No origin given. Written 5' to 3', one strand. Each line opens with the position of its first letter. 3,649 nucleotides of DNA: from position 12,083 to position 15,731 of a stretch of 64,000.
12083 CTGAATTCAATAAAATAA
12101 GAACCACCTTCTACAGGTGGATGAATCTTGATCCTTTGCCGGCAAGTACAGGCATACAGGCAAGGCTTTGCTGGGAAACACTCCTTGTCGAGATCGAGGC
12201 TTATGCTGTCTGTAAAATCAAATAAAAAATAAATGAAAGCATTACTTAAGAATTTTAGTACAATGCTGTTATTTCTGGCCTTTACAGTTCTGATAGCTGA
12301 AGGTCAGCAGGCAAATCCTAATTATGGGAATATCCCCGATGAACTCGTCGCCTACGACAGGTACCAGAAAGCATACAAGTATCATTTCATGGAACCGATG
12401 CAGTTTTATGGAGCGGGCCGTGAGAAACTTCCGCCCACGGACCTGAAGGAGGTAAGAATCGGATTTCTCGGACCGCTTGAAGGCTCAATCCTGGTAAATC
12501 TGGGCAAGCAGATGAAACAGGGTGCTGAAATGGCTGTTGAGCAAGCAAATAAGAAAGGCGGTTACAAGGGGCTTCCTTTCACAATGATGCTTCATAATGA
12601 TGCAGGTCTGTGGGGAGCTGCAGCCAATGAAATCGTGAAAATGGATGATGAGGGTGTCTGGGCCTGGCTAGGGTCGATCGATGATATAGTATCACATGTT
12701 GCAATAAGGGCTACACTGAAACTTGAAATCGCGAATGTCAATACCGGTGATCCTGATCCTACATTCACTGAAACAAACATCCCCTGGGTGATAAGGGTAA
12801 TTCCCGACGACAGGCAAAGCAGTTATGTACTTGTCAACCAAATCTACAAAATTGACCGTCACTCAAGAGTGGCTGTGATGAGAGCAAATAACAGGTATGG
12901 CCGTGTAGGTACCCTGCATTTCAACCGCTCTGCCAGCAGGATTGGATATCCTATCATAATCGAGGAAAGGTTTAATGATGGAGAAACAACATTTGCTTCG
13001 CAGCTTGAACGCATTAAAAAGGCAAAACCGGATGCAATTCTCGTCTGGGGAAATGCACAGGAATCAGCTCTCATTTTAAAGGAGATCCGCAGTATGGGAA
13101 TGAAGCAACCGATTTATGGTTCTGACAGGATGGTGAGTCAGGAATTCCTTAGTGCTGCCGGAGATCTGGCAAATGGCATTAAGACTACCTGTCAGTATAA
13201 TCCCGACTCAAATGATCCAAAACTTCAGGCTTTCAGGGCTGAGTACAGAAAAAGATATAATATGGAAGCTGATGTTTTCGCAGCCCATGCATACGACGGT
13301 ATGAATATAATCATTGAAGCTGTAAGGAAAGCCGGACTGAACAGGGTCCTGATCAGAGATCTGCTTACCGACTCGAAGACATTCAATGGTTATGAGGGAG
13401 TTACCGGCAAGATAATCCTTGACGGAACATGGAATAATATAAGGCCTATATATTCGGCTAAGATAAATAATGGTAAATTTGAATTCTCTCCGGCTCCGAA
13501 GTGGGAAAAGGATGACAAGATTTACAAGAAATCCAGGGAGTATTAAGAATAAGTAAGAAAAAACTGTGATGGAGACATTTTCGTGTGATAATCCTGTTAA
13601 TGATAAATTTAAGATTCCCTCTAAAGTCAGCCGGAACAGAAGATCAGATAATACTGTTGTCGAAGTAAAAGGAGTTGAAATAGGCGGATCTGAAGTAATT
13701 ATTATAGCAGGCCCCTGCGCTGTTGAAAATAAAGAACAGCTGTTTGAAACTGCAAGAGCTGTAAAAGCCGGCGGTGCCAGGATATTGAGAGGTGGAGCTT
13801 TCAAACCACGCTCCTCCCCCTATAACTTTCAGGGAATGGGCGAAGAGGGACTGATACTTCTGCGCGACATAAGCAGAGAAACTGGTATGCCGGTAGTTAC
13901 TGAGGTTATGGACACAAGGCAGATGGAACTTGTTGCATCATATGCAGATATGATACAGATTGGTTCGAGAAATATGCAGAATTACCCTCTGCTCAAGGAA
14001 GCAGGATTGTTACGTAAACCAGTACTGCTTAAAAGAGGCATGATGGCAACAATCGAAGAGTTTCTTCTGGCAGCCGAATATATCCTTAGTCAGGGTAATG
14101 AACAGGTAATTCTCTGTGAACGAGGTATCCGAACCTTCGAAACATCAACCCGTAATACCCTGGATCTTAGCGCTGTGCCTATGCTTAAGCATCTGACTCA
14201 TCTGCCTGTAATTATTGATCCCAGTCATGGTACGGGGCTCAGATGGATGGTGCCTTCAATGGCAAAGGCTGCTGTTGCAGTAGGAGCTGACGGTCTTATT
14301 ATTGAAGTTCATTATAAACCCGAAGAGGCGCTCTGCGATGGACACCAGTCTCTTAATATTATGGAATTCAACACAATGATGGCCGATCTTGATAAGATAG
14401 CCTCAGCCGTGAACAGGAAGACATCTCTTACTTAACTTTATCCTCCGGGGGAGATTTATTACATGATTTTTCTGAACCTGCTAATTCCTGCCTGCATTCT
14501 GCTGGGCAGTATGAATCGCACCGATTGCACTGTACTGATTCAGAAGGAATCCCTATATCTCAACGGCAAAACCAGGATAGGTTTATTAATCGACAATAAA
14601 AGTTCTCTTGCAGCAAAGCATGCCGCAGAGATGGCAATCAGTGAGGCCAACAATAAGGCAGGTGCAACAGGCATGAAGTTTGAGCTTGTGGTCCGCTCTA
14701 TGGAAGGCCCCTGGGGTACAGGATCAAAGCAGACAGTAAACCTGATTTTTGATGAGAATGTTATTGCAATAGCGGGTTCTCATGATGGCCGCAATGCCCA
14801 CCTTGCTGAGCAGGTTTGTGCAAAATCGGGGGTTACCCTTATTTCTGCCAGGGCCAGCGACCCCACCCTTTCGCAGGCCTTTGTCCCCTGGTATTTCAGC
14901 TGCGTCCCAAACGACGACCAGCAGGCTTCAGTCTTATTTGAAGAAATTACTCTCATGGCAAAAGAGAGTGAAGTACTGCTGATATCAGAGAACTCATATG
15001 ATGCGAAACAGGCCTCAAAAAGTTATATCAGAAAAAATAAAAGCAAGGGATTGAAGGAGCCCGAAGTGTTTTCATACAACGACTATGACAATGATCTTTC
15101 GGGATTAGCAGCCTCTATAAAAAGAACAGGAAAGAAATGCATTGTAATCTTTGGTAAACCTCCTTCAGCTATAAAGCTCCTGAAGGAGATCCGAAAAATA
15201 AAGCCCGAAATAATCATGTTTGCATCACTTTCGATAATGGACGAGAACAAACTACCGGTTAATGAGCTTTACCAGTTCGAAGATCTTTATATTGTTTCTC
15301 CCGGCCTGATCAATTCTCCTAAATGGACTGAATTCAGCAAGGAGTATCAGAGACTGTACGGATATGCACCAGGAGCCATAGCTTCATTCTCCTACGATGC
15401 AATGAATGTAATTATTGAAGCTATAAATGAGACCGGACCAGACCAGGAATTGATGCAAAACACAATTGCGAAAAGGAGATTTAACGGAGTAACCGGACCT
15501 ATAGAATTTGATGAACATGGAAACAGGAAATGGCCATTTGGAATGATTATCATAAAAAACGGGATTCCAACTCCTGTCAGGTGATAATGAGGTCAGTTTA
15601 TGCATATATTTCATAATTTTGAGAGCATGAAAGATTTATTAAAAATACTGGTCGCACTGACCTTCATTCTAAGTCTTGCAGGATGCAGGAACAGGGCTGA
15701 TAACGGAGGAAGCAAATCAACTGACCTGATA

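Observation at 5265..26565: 21-kb single-strand cluster joining exported FG-GAP/ASPIC and haem-propeller proteins with cytoplasmic DAHP synthase, AsnB-like and radical SAM enzymes: candidate undescribed system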

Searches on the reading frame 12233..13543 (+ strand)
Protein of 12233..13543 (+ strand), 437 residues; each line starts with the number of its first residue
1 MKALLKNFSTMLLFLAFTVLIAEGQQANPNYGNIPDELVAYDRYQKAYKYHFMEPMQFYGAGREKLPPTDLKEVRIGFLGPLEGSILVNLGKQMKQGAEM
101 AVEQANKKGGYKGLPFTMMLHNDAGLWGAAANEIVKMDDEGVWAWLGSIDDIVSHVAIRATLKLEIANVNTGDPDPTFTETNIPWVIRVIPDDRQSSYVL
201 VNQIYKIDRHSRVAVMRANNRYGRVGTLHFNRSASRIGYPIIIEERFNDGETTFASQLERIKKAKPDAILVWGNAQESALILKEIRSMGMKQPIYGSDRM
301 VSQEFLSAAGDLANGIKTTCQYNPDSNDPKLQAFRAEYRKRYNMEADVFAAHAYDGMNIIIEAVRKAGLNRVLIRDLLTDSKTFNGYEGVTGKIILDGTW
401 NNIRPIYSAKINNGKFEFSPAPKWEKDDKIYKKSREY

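Call 4: search_protein_families(library=pfam, proteins=[window:12233-13543:+], max_evalue=0.01)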
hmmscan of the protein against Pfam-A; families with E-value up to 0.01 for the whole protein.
window:12233-13543:+ (437 aa): 3 families
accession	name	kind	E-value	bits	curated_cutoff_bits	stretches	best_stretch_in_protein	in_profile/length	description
PF13458.12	Peripla_BP_6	-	6.3e-44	151.5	31.7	1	73-414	1-342/343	Periplasmic binding protein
PF01094.35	ANF_receptor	-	1.9e-17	63.8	25.4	1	94-379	2-317/353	Receptor family ligand binding region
PF13433.12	Peripla_BP_5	-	4.6e-09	36.3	27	1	211-376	134-304/363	Periplasmic binding protein domain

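Call 6: search_protein_families(library=ncbifam, proteins=[window:12233-13543:+], max_evalue=0.01)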
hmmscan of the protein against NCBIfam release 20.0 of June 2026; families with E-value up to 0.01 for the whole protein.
window:12233-13543:+ (437 aa): 4 families
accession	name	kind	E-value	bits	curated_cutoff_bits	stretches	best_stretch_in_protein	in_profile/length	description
NF011933.0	PRK15404.1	subfamily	1.1e-19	70.7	477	1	72-371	25-322/370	high-affinity branched-chain amino acid ABC transporter substrate-binding protein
TIGR03407.1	urea_ABC_UrtA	exception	1.8e-07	30.4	492.75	1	230-370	154-300/361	urea ABC transporter substrate-binding protein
TIGR03669.1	urea_ABC_arch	equivalog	1.9e-07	30.4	494.8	1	212-401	135-325/375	urea ABC transporter substrate-binding protein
NF009696.0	PRK13222.1-3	equivalog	0.002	17.8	359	1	319-370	55-105/223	N-acetylmuramic acid 6-phosphate phosphatase MupP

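Call 38: find_related_loci(query=A1, collection=genome_contigs, flank=10000)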
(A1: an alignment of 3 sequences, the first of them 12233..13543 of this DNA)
Query A1 (437 aa) in genome_contigs; peptide patterns used: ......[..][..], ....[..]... (x = any residue, [..] = any of these).
146 stretches matched a pattern; 89 encode a relative of the query (tblastn E <= 1e-3); the best 80 are kept; 80 distinct loci.
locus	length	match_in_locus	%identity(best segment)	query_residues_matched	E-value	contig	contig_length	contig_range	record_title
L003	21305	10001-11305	75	6-435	0e+0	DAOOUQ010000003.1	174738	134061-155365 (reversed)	MAG TPA_asm: Bacteroidales bacterium isolate AMR_MDS_2463 NODE_33_length_174738_cov_12.026929, whole genome shotgun sequ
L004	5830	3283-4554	76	12-435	0e+0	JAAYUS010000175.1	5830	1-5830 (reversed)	MAG: Bacteroidales bacterium isolate AS27yjCOA_179 75935_AS27, whole genome shotgun sequence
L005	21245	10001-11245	77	21-435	0e+0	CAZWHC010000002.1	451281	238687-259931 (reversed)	MAG TPA_asm: uncultured Rikenellaceae bacterium isolate binchicken_co115_197 genome assembly, contig: NODE_10_length_451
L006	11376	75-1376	75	1-434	0e+0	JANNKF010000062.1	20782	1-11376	MAG: Bacteroidales bacterium isolate SOY_4_C_metabat_21 SOY_4_C_k141_2436225, whole genome shotgun sequence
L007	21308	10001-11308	74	1-437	0e+0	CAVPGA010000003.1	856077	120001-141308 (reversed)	MAG: uncultured Bacteroidales bacterium isolate MFD10007.bin.2.59 genome assembly, contig: contig_25648, whole genome sh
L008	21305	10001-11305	74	1-434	0e+0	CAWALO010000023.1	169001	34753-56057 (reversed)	MAG: uncultured Bacteroidales bacterium isolate MFD04716.bin.2.270 genome assembly, contig: contig_4366, whole genome sh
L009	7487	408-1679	77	10-435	0e+0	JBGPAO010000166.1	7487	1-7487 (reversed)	MAG: Bacteroidia bacterium isolate OBJ_0618_130150_127 k141_7225171_length_7487_cov_12.8497, whole genome shotgun sequen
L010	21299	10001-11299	75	1-435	0e+0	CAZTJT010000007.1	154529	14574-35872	MAG TPA_asm: uncultured Rikenellaceae bacterium isolate binchicken_co7_100 genome assembly, contig: NODE_141_length_1545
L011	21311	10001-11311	74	1-436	0e+0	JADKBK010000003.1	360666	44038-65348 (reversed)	MAG: Bacteroidales bacterium isolate Mari_18-Q3-R65-66_MAXAC.219 tig00003299-10-3602100, whole genome shotgun sequence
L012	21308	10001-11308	75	1-437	0e+0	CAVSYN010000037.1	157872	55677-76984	MAG: uncultured Bacteroidales bacterium isolate MFD02809.bin.1.200 genome assembly, contig: contig_94916, whole genome s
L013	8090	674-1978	74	1-434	0e+0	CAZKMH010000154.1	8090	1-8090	MAG TPA_asm: uncultured Rikenellaceae bacterium isolate binchicken_co259_326 genome assembly, contig: NODE_7613_length_8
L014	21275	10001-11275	75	11-435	0e+0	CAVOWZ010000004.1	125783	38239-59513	MAG: uncultured Bacteroidales bacterium isolate MFD00032.bin.2.42 genome assembly, contig: contig_132052, whole genome s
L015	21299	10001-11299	74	1-433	0e+0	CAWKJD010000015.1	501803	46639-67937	MAG: uncultured Bacteroidales bacterium isolate MFD01872.bin.1.312 genome assembly, contig: contig_62692, whole genome s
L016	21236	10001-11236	77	24-435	0e+0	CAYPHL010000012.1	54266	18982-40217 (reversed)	MAG TPA_asm: uncultured Rikenellaceae bacterium isolate binchicken_co22_232 genome assembly, contig: NODE_643_length_542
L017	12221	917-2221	72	1-434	0e+0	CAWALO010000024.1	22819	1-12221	MAG: uncultured Bacteroidales bacterium isolate MFD04716.bin.2.270 genome assembly, contig: contig_4368, whole genome sh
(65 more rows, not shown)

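Call 52: search_solved_structures(query=window:12233-13543:+, max_evalue=0.001, show_alignments=0)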
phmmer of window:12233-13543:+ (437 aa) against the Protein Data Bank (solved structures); distinct sequences matched with E-value up to 0.001: 33.
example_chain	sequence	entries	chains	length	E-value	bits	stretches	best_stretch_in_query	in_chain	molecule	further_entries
4gnr_A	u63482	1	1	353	8.2e-26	94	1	71-419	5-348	ABC transporter substrate-binding protein-branched chain amino acid transport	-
3hut_A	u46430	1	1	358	1.8e-21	79.8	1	76-394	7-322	putative branched-chain amino acid ABC transporter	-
4n0q_A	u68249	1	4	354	1.3e-20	76.9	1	73-370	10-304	Leu/Ile/Val-binding protein homolog 3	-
4nqr_A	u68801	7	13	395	6.6e-18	68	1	83-392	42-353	Amino acid/amide ABC transporter substrate-binding protein, HAAT family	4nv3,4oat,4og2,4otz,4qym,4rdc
3ip5_A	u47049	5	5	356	9e-18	67.6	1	80-368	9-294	ABC transporter, substrate binding protein (Amino acid)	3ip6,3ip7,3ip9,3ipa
3ipc_A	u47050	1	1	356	1.3e-17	67.1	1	80-368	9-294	ABC transporter, substrate binding protein (Amino acid)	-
3td9_A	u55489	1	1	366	1.4e-17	66.9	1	72-419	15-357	Branched chain amino acid ABC transporter, periplasmic amino acid-binding protein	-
4obb_A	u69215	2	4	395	3.2e-17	65.7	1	83-392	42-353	Amino acid/amide ABC transporter substrate-binding protein, HAAT family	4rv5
4mlc_A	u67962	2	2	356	1.7e-16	63.4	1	90-418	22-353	Extracellular ligand-binding receptor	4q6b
4ey3_A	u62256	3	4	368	1.9e-14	56.6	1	75-412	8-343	Twin-arginine translocation pathway signal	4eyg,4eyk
4n03_A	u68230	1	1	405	2.2e-12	49.8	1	234-380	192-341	ABC-type branched-chain amino acid transport systems periplasmic component-like protein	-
2lbp_A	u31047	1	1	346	2.7e-12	49.5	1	73-369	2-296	LEUCINE-BINDING PROTEIN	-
1usg_A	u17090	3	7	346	2.8e-12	49.5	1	73-369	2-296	LEUCINE-SPECIFIC BINDING PROTEIN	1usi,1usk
1z15_A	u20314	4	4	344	1.5e-11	47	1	73-337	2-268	Leu/Ile/Val-binding protein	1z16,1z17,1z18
2liv_A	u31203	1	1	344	2.9e-11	46.1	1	73-337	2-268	LEUCINE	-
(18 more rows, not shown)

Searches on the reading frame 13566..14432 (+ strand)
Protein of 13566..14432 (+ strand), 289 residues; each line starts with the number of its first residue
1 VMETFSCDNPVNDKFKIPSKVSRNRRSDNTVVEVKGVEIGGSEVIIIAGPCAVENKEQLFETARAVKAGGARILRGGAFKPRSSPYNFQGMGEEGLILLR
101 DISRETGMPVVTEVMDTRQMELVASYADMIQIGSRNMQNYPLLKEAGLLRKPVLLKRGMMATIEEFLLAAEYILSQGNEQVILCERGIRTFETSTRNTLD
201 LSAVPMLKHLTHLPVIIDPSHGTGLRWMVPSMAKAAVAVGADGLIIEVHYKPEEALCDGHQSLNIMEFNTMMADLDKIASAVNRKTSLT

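Call 4: search_protein_families(library=pfam, proteins=[window:13566-14432:+], max_evalue=0.01)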
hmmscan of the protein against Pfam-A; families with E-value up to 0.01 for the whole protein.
window:13566-14432:+ (289 aa): 2 families
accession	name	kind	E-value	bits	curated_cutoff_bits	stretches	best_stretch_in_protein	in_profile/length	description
PF00793.26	DAHP_synth_1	-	2.8e-84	282.7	25.5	1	32-277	4-263/270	DAHP synthetase I family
PF03102.20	NeuB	-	4.1e-13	49.8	22.1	1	91-284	53-238/241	NeuB family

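Call 6: search_protein_families(library=ncbifam, proteins=[window:13566-14432:+], max_evalue=0.01)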
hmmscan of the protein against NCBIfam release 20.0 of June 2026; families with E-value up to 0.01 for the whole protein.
window:13566-14432:+ (289 aa): 11 families
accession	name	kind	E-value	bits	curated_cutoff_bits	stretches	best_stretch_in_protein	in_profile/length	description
NF006421.0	PRK08673.1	subfamily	2.1e-136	454.6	335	1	19-285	70-336/338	3-deoxy-7-phosphoheptulonate synthase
TIGR01361.1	DAHP_synth_Bsub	equivalog_domain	9.5e-122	405.4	267.75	1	20-276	2-258/260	3-deoxy-7-phosphoheptulonate synthase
NF009239.0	PRK12595.1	equivalog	2.1e-114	382.3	279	1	20-283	95-358/360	bifunctional 3-deoxy-7-phosphoheptulonate synthase/chorismate mutase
NF009933.0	PRK13396.1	subfamily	1.7e-107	359.5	486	1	12-286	67-345/352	3-deoxy-7-phosphoheptulonate synthase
NF041229.1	BagF_FevY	exception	6.6e-103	344.5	700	1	18-274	64-321/340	phospho-2-dehydro-3-deoxyheptonate aldolase BagF/FevY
NF003543.0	PRK05198.1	equivalog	3.4e-37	127.9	242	1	31-283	4-272/273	3-deoxy-8-phosphooctulonate synthase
TIGR01362.1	KDO8P_synth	equivalog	7.8e-35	120.3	314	1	43-282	2-256/258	3-deoxy-8-phosphooctulonate synthase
NF009109.0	PRK12457.1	equivalog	3.1e-22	79.1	457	1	82-285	61-275/281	3-deoxy-8-phosphooctulonate synthase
TIGR03586.1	PseI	equivalog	1.1e-09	37.9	340.25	1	100-282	83-257/327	pseudaminic acid synthase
TIGR03569.1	NeuB_NnaB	equivalog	1.9e-09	37.1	399.65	1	98-284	80-260/329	N-acetylneuraminate synthase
NF009395.0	PRK12755.1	subfamily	0.0026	16.5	343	0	41-68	53-80/355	3-deoxy-7-phosphoheptulonate synthase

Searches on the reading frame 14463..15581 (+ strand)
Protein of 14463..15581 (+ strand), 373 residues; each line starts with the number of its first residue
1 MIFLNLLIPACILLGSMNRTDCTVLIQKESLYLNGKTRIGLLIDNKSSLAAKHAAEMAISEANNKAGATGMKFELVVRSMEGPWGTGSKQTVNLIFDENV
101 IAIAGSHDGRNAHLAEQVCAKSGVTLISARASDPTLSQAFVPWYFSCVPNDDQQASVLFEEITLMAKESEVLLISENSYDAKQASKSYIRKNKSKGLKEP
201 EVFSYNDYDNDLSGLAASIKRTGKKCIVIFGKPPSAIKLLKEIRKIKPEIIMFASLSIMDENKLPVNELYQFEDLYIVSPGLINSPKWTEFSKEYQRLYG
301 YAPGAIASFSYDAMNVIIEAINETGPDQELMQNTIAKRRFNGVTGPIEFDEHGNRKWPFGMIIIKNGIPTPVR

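Call 4: search_protein_families(library=pfam, proteins=[window:14463-15581:+], max_evalue=0.01)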
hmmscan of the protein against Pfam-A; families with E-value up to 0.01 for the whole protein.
window:14463-15581:+ (373 aa): 3 families
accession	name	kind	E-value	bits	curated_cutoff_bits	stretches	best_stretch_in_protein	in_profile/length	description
PF13458.12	Peripla_BP_6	-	4.7e-27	96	31.7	1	47-354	12-327/343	Periplasmic binding protein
PF01094.35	ANF_receptor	-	8.7e-21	74.8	25.4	1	51-356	2-341/353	Receptor family ligand binding region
PF13433.12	Peripla_BP_5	-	2.8e-09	37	27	1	50-356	19-327/363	Periplasmic binding protein domain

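Call 6: search_protein_families(library=ncbifam, proteins=[window:14463-15581:+], max_evalue=0.01)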
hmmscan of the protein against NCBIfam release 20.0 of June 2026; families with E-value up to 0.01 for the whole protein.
window:14463-15581:+ (373 aa): 2 families
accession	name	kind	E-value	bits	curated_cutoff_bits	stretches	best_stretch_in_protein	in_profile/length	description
NF011933.0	PRK15404.1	subfamily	1.3e-08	34.4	477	1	52-356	47-351/370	high-affinity branched-chain amino acid ABC transporter substrate-binding protein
TIGR03407.1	urea_ABC_UrtA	exception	0.00093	18.2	492.75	1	48-106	17-75/361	urea ABC transporter substrate-binding protein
